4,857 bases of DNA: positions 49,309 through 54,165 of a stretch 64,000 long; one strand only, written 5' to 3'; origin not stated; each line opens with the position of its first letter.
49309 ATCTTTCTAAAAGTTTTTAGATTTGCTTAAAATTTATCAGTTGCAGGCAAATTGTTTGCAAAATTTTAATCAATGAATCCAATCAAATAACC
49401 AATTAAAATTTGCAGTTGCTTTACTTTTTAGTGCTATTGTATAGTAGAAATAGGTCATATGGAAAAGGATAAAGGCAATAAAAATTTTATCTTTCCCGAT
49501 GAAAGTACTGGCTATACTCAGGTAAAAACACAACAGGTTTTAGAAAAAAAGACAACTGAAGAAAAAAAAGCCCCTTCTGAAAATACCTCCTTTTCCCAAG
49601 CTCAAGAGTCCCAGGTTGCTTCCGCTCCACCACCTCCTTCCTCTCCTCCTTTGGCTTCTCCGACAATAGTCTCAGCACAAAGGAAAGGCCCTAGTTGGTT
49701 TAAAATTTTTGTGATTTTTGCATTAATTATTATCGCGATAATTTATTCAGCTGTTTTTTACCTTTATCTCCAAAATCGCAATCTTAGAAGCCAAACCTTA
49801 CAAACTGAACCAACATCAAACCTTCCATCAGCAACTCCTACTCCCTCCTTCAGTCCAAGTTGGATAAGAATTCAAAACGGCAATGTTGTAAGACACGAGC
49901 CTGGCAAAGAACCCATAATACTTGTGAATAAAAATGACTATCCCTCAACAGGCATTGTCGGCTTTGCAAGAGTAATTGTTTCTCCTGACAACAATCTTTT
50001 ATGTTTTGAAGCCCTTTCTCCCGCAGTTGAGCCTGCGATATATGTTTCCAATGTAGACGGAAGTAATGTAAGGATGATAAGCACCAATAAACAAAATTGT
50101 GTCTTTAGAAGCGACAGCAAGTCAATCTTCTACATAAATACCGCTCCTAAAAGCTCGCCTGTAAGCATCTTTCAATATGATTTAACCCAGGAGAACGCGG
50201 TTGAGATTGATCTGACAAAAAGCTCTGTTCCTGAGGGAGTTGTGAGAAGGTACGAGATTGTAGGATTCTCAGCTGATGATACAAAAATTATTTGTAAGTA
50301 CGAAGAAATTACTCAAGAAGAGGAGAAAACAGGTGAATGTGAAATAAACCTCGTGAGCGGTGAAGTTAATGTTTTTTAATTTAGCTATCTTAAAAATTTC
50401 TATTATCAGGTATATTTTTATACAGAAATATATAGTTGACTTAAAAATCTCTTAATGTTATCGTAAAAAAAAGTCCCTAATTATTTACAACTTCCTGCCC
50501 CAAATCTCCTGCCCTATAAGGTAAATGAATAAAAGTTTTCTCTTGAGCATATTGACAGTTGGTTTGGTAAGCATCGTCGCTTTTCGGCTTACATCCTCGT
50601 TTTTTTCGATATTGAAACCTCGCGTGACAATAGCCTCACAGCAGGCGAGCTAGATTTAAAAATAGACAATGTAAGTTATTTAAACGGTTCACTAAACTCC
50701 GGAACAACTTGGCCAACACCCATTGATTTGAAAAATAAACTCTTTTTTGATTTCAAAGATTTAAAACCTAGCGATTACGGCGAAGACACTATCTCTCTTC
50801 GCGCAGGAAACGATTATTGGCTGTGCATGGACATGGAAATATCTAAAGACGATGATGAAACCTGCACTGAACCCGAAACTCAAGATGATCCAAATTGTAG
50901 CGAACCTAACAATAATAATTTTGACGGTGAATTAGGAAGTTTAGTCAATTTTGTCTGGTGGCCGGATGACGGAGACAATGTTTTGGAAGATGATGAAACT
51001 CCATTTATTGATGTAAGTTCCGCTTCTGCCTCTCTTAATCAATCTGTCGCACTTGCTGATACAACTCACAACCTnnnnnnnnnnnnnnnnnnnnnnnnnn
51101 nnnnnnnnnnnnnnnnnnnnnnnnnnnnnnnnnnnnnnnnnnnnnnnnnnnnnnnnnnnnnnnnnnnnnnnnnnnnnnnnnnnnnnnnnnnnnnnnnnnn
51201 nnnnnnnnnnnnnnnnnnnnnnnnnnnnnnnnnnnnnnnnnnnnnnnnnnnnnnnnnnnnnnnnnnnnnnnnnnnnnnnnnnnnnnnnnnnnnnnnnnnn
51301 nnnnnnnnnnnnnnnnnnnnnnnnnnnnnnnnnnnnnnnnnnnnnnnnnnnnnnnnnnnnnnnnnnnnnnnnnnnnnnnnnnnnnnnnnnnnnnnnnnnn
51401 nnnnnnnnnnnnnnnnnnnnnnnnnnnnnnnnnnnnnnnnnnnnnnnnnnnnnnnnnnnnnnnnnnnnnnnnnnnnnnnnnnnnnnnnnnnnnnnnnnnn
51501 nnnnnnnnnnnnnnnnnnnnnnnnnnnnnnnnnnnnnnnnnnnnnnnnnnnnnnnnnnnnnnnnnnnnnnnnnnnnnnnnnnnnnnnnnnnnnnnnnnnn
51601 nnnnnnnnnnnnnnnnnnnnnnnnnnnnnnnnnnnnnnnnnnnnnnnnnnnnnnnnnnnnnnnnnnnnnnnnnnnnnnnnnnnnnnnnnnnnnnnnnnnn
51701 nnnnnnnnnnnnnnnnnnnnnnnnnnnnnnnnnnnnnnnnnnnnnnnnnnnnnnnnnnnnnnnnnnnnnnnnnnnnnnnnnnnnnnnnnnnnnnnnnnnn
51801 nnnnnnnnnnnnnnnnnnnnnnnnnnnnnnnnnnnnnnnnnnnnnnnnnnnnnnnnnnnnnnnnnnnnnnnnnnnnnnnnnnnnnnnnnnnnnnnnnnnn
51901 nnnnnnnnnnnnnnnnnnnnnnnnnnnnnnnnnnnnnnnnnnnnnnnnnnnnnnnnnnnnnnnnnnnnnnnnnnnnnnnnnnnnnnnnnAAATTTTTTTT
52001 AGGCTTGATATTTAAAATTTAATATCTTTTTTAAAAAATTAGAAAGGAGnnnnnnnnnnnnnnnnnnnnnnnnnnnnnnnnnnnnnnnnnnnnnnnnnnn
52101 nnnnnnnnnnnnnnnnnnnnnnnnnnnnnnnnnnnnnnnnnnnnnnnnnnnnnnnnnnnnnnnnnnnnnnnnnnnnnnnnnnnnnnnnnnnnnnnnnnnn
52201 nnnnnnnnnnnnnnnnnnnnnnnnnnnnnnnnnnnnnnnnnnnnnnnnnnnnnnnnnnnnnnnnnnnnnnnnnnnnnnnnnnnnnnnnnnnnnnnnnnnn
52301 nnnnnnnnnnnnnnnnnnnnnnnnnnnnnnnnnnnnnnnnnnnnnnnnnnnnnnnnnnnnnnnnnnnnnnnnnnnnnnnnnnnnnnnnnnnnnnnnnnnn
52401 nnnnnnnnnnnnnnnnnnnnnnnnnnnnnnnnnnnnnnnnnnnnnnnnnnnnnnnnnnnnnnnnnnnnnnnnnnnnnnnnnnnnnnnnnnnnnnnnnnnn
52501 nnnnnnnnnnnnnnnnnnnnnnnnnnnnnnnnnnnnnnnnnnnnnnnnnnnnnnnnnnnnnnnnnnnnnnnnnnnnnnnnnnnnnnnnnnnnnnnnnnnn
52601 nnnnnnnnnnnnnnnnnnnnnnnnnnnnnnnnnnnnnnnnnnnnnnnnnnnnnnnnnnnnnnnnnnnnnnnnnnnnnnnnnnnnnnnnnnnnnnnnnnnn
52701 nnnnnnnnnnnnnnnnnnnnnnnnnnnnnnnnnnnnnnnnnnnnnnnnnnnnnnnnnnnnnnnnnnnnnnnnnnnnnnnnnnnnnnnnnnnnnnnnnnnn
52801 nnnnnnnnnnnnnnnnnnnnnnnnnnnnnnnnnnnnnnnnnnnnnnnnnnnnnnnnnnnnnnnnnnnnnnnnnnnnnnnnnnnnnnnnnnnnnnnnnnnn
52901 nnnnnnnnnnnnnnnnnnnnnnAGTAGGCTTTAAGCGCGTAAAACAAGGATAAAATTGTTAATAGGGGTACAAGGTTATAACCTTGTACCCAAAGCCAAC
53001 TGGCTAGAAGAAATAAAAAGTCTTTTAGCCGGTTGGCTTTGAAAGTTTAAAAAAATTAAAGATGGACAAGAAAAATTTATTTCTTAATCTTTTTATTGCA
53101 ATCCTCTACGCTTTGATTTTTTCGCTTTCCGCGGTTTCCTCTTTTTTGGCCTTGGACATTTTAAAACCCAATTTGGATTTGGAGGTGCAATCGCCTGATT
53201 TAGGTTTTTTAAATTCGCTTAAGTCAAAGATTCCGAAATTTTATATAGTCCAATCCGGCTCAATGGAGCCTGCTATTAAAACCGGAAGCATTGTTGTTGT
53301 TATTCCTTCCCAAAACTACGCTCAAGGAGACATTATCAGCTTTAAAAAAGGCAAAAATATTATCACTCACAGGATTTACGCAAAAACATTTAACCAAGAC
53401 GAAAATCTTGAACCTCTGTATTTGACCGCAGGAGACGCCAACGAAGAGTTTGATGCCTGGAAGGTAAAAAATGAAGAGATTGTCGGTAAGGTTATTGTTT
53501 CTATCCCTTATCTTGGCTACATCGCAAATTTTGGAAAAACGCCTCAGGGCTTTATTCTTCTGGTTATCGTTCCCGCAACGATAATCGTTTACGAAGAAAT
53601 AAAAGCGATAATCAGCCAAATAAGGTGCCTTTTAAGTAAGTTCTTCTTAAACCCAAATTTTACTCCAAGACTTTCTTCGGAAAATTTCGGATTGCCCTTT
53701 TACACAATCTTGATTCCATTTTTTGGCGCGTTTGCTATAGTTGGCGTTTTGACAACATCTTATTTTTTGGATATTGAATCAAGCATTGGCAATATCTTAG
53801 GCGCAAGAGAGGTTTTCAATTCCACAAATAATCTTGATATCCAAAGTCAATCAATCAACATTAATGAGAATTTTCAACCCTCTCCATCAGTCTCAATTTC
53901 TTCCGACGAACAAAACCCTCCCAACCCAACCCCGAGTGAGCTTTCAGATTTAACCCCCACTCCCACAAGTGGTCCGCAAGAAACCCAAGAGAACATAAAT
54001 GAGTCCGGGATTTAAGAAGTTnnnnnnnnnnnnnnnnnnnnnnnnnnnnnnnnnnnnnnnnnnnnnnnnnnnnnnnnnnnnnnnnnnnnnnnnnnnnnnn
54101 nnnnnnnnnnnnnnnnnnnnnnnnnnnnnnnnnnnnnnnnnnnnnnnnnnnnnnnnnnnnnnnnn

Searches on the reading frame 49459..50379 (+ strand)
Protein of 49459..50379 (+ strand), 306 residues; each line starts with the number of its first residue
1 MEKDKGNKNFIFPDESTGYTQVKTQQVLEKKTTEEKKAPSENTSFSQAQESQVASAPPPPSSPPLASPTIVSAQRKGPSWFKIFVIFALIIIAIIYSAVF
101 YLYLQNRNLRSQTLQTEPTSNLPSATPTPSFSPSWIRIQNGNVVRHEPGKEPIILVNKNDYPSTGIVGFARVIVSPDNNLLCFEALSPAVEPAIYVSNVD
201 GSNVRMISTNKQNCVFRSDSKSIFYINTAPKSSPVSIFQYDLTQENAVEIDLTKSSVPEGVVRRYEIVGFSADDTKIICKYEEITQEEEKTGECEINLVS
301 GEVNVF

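Call 9: search_protein_families(library=pfam, proteins=[window:49459-50376:+], max_evalue=0.01)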
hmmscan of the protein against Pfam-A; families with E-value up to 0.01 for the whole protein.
window:49459-50376:+ (306 aa): 0 families

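Call 10: search_protein_families(library=ncbifam, proteins=[window:49459-50376:+], max_evalue=0.01)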
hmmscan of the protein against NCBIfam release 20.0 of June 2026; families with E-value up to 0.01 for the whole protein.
window:49459-50376:+ (306 aa): 0 families

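Call 26: find_encoding_contigs(protein=window:49459-50379:+, flank=6000, max_places=10)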
Protein window:49459-50379:+ (306 aa): 1 contig read that carries it; 1 place shown.
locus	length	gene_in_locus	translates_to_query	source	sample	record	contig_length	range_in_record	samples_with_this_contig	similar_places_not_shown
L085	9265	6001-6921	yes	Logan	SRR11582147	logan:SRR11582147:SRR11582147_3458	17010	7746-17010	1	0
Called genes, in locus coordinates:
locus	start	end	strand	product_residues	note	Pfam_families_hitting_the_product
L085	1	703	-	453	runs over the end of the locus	PF02878:PGM_PMM_I, PF02879:PGM_PMM_II, PF02880:PGM_PMM_III, PF00408:PGM_PMM_IV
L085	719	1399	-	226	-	PF21694:DNA_pol3_delta_C (weak)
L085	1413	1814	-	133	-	PF18894:PhageMetallopep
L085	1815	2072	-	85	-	PF16325:Peptidase_U32_C (weak)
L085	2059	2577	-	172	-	PF02075:RuvC, PF04848:Pox_A22 (weak)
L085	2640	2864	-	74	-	PF18893:DUF5652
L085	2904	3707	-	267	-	PF01026:TatD_DNase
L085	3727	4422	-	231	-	PF13623:SurA_N_2 (faint), PF13624:SurA_N_3, PF09312:SurA_N (weak)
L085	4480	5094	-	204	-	PF00081:Sod_Fe_N, PF02777:Sod_Fe_C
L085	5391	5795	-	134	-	PF01894:YjbQ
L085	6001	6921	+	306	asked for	-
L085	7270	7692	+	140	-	-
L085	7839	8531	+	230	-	PF00092:VWA, PF13519:VWA_2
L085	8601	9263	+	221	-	?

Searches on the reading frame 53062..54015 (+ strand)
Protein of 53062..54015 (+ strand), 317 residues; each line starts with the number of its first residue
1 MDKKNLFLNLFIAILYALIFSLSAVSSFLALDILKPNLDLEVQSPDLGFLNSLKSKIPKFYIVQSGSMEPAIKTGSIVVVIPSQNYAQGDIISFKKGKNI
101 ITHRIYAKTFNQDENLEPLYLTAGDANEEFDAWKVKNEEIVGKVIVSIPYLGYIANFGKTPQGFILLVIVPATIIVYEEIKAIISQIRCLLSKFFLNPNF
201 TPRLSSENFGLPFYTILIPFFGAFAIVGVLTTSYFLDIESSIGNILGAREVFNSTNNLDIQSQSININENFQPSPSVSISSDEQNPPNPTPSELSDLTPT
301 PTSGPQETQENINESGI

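Call 9: search_protein_families(library=pfam, proteins=[window:53062-54012:+], max_evalue=0.01)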
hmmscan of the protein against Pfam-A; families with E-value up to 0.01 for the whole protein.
window:53062-54012:+ (317 aa): 1 family
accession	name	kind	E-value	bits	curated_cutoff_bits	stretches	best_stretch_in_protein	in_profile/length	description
PF00717.28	Peptidase_S24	-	5.3e-07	29.8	23.3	1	62-145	39-116/116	Peptidase S24-like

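Call 10: search_protein_families(library=ncbifam, proteins=[window:53062-54012:+], max_evalue=0.01)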
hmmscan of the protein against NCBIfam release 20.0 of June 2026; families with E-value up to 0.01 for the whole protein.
window:53062-54012:+ (317 aa): 3 families
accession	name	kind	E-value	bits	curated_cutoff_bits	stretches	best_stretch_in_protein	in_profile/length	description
NF046067.1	SigPepSipWBacil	equivalog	8e-28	97.3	190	1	61-190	41-172/189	signal peptidase I SipW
TIGR02228.1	sigpep_I_arch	equivalog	5.5e-26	91.3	51.85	1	10-181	11-156/158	signal peptidase I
TIGR02227.1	sigpep_I_bact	equivalog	0.00079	19.3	47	1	57-105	19-74/162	signal peptidase I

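Call 25: find_encoding_contigs(protein=window:53062-54015:+, flank=6000, max_places=10)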
Protein window:53062-54015:+ (317 aa): 1 contig read that carries it; 1 place shown.
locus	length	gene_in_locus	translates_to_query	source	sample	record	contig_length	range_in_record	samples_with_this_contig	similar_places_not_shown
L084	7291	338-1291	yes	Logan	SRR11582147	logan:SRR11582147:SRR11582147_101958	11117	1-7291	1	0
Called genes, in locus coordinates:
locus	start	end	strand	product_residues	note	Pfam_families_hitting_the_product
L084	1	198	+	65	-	?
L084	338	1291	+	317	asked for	PF00717:Peptidase_S24 (weak)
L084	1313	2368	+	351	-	PF00353:HemolysinCabind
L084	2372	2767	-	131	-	-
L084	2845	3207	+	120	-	PF00072:Response_reg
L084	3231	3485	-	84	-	PF03477:ATP-cone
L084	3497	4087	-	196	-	PF01161:PBP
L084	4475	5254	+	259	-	PF09992:NAGPA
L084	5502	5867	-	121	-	PF08378:NERD (weak), PF02021:UPF0102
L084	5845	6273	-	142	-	PF01245:Ribosomal_L19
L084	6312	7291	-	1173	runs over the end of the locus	PF02811:PHP, PF07733:DNA_pol3_alpha, PF17657:DNA_pol3_finger, PF14579:HHH_6, PF01336:tRNA_anti-codon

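Call 57: list_cluster_members(proteins=[window:53062-54012:+, window:49459-50376:+, window:47938-48549:-, window:46362-47162:-, window:50728-51147:+, window:51297-51986:+, window:54037-55089:+, window:55096-55488:-])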
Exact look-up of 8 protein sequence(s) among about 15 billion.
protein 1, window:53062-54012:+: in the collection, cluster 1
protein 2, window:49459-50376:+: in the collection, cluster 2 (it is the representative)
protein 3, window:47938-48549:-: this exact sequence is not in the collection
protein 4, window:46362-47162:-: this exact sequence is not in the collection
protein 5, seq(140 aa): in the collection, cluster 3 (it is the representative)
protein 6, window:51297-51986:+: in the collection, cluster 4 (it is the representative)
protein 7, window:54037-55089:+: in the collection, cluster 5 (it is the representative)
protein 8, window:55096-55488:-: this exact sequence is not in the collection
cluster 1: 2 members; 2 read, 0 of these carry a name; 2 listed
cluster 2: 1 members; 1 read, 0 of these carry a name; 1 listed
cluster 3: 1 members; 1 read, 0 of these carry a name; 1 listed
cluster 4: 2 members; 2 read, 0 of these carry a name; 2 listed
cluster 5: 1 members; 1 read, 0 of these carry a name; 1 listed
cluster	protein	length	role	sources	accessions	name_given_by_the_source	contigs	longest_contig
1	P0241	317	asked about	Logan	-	-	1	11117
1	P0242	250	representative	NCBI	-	-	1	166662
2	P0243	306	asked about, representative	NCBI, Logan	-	-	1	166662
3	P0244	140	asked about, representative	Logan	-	-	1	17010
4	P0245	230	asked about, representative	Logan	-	-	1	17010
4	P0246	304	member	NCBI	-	-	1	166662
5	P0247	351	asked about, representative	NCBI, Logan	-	-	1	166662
